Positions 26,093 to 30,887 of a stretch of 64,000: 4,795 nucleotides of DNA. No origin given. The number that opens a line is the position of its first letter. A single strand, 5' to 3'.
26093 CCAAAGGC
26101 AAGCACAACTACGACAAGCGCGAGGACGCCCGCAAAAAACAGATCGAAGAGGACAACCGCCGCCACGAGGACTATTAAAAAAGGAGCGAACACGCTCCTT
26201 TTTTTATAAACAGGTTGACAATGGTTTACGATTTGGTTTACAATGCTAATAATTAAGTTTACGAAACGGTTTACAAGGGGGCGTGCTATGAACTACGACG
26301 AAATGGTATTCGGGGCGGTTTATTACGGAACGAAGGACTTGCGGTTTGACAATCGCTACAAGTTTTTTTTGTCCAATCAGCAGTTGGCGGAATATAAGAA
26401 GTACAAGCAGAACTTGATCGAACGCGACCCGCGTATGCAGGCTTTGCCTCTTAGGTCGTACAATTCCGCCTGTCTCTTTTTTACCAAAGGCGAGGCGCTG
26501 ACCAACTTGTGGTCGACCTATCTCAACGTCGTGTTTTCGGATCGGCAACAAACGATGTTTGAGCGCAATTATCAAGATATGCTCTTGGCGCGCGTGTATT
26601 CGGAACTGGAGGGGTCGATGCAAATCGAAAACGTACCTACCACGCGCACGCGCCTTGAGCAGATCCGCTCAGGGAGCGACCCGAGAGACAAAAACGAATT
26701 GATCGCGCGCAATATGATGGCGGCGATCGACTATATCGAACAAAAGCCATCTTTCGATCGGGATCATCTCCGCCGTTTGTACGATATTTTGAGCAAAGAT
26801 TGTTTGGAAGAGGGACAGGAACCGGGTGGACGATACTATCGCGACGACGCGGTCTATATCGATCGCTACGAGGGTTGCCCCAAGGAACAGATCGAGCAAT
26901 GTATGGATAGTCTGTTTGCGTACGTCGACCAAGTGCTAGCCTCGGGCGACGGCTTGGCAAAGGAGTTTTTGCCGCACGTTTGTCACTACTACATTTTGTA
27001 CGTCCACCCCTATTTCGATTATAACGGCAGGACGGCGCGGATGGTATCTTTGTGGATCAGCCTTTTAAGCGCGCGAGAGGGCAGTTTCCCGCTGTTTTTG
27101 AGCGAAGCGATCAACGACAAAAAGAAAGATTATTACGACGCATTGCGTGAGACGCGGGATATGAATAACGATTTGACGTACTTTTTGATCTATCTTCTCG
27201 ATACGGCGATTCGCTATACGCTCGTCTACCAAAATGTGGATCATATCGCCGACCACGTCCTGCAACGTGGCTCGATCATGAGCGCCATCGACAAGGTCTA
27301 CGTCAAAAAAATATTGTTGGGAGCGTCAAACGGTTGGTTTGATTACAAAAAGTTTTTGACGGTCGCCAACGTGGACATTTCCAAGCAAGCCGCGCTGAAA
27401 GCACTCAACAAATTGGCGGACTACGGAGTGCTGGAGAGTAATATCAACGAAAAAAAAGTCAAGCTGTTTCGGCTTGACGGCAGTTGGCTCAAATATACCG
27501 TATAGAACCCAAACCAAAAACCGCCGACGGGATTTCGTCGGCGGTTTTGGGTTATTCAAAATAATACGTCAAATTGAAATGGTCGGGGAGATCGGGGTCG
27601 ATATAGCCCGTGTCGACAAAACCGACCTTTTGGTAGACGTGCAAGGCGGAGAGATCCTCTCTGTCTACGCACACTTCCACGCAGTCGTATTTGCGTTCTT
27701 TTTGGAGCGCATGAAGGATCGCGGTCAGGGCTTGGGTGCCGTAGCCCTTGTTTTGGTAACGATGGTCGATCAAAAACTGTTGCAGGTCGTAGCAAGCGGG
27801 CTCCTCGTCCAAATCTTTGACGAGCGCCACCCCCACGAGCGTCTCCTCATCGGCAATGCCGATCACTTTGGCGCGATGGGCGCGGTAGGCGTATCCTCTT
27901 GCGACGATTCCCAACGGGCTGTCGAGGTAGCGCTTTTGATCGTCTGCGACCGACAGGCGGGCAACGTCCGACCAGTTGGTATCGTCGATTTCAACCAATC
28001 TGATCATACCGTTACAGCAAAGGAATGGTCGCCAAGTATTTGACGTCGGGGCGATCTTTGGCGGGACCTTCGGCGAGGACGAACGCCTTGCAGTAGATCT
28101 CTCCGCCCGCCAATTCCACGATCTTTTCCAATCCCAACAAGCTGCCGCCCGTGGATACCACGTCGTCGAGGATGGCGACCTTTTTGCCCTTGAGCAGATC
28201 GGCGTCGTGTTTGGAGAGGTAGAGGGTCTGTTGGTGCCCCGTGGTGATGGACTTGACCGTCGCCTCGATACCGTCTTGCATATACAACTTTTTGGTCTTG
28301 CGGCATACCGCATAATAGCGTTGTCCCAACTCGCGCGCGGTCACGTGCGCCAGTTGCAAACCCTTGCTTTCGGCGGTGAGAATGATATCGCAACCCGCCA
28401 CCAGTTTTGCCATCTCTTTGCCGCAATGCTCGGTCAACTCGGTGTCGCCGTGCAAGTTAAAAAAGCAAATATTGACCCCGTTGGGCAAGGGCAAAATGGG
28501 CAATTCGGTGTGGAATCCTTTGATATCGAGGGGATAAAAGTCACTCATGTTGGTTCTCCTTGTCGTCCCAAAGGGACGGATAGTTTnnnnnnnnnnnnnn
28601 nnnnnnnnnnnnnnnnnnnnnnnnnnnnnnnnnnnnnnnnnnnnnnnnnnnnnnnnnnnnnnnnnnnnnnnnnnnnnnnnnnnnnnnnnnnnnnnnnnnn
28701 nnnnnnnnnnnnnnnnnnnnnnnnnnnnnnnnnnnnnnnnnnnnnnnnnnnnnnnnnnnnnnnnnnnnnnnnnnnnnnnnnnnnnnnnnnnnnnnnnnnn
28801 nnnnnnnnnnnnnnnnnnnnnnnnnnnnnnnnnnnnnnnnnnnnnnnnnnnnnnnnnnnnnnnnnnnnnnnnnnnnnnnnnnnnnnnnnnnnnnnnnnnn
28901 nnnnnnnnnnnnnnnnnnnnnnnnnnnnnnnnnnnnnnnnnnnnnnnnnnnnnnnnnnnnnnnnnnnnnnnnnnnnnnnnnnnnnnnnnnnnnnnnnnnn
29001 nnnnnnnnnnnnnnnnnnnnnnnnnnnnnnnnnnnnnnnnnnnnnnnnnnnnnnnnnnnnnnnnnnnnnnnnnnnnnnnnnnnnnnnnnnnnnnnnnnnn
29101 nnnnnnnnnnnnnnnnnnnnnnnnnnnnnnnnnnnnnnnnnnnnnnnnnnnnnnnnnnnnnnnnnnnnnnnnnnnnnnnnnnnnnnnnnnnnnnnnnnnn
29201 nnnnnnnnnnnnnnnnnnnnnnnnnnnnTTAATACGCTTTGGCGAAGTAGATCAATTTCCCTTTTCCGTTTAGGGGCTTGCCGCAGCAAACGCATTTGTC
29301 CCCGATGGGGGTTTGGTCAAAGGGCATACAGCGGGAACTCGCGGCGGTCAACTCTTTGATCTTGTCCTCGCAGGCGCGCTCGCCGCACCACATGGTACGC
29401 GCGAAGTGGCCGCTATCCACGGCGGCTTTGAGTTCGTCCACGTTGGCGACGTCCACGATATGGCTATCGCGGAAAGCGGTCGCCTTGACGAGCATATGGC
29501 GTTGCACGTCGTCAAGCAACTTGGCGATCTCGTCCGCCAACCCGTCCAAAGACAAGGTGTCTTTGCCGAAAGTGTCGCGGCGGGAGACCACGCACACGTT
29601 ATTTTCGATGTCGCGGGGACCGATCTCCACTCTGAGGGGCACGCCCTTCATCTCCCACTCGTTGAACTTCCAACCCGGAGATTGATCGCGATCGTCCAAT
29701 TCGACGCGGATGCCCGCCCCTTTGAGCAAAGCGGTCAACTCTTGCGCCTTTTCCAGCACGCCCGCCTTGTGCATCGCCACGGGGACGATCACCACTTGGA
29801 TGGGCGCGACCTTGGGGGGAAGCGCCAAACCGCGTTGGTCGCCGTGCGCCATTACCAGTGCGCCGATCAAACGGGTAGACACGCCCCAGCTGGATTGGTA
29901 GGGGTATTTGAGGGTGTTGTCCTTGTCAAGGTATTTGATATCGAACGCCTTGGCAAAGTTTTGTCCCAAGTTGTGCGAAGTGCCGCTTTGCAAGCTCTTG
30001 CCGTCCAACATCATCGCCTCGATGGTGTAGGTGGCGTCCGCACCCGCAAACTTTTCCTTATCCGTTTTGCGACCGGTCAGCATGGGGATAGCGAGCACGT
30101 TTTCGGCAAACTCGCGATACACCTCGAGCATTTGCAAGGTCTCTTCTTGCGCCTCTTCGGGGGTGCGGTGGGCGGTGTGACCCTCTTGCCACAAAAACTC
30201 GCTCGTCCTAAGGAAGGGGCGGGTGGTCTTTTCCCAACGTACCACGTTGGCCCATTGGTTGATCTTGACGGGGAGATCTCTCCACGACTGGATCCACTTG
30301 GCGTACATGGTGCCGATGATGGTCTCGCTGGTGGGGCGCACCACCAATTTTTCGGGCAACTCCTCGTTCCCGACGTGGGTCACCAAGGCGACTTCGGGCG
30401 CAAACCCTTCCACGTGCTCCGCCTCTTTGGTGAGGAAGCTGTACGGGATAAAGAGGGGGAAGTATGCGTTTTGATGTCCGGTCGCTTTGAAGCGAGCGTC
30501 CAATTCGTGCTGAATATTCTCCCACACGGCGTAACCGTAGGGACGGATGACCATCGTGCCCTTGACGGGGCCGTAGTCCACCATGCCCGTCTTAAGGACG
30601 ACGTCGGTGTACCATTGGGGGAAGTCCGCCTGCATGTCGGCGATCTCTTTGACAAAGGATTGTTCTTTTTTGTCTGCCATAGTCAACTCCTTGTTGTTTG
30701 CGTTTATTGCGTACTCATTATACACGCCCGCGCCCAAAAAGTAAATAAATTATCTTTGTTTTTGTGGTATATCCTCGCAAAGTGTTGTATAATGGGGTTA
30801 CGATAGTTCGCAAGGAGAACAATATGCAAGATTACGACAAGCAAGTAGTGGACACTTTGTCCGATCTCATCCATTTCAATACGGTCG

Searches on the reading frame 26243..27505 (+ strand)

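Call 65: search_protein_families(library=pfam, proteins=[window:26243-27505:+], max_evalue=0.00001)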
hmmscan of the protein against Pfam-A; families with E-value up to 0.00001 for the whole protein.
window:26243-27505:+ (420 aa): 1 family
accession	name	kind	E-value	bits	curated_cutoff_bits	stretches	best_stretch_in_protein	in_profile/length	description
PF02661.23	Fic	-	1.5e-09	39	24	1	171-271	2-91/93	Fic/DOC family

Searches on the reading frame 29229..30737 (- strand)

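Call 65: search_protein_families(library=pfam, proteins=[window:29229-30737:-], max_evalue=0.00001)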
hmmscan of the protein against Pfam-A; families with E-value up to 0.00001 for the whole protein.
window:29229-30737:- (502 aa): 3 families
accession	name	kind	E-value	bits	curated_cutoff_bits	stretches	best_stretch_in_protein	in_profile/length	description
PF03129.25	HGTP_anticodon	-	8e-25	87.3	21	1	314-406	1-93/94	Anticodon binding domain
PF09180.16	ProRS-C_1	-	1.1e-22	80.4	31.5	1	434-502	2-71/71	Prolyl-tRNA synthetase, C-terminal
PF00587.30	tRNA-synt_2b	-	2.1e-22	80.5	29.3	1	126-295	6-176/179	tRNA synthetase class II core domain (G, H, P, S and T)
